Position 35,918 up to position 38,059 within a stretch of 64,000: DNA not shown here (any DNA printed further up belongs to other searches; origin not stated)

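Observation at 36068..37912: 614-aa ASKHA-fold protein with a long N-terminal extension, translationally coupled to GRE activase 1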

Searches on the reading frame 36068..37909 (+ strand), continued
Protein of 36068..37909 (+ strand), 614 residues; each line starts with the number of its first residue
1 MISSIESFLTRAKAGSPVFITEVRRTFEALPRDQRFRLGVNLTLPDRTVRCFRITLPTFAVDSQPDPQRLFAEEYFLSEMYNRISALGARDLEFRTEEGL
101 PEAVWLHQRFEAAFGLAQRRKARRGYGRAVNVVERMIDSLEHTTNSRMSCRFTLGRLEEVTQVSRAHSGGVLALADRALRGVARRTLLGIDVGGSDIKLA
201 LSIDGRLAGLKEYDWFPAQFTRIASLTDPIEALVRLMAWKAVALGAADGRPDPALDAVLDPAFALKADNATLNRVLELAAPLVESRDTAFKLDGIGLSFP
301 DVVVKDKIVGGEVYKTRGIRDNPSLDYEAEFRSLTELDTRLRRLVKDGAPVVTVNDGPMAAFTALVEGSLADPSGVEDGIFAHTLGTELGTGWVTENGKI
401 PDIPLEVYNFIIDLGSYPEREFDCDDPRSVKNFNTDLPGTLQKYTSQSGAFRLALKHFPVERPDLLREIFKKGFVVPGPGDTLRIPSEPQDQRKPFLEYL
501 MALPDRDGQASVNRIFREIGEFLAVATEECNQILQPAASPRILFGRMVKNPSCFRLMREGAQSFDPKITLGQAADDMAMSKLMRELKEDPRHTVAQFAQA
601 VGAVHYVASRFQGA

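Call 81: find_encoding_contigs(protein=P0007, flank=8000, max_places=2)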
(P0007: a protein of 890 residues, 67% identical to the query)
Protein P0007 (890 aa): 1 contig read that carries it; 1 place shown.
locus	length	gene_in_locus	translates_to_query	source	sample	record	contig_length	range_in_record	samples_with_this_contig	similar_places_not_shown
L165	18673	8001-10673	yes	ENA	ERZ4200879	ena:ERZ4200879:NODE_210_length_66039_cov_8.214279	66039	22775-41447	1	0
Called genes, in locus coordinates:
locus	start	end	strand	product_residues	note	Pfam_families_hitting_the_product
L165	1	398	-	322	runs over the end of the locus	PF02653:BPD_transp_2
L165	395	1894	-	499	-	PF09818:ABC_ATPase (faint), PF00005:ABC_tran, PF13604:AAA_30 (faint), PF13304:AAA_21 (faint), PF00005:ABC_tran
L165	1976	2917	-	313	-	PF13407:Peripla_BP_4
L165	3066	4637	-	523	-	PF07992:Pyr_redox_2 (faint), PF00732:GMC_oxred_N (weak), PF05199:GMC_oxred_C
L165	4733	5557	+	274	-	PF00165:HTH_AraC, PF12833:HTH_18, PF00165:HTH_AraC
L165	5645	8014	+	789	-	PF02901:PFL-like, PF01228:Gly_radical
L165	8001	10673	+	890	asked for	PF04055:Radical_SAM, PF13353:Fer4_12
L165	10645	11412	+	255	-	PF01022:HTH_5 (weak), PF01325:Fe_dep_repress (weak), PF08220:HTH_DeoR, PF08279:HTH_11, PF01047:MarR (weak), PF00455:DeoRC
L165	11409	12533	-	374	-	PF01408:GFO_IDH_MocA, PF22685:Gal80p_C-like, PF22725:GFO_IDH_MocA_C3, PF02894:GFO_IDH_MocA_C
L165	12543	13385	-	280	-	PF00834:Ribul_P_3_epim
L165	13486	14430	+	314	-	PF00480:ROK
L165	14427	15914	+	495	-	PF00732:GMC_oxred_N, PF00890:FAD_binding_2 (faint), PF07992:Pyr_redox_2 (faint), PF13450:NAD_binding_8 (faint), PF05199:GMC_oxred_C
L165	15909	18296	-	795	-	PF02901:PFL-like, PF01228:Gly_radical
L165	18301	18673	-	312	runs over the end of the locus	PF13353:Fer4_12, PF04055:Radical_SAM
